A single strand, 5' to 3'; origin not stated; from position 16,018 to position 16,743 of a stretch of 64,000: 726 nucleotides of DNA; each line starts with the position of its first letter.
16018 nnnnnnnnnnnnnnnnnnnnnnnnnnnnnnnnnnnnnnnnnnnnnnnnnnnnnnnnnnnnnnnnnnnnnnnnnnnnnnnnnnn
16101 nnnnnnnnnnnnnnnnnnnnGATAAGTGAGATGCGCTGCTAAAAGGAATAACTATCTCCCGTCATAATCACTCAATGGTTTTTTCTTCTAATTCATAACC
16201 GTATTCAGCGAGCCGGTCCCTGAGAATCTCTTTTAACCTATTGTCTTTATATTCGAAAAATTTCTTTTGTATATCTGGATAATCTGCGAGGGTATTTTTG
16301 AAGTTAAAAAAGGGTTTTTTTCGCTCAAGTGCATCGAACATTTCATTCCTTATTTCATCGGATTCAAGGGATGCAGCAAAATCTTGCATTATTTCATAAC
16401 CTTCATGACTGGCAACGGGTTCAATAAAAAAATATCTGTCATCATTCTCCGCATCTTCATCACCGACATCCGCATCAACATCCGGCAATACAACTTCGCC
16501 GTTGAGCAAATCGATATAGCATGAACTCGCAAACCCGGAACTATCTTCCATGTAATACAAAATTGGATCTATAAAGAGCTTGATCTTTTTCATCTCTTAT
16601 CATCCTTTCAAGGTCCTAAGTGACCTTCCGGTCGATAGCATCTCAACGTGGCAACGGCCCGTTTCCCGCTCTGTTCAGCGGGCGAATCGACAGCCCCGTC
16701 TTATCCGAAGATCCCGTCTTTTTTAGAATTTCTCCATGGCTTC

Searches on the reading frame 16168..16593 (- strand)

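Call 9: search_protein_families(library=pfam, proteins=[window:16168-16593:-], max_evalue=0.001)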
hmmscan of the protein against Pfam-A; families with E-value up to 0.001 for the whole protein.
window:16168-16593:- (141 aa): 1 family
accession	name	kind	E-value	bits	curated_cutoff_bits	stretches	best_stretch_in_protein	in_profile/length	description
PF03682.18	UPF0158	-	1.3e-13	51.7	21.1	1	25-128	24-134/157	Uncharacterised protein family (UPF0158)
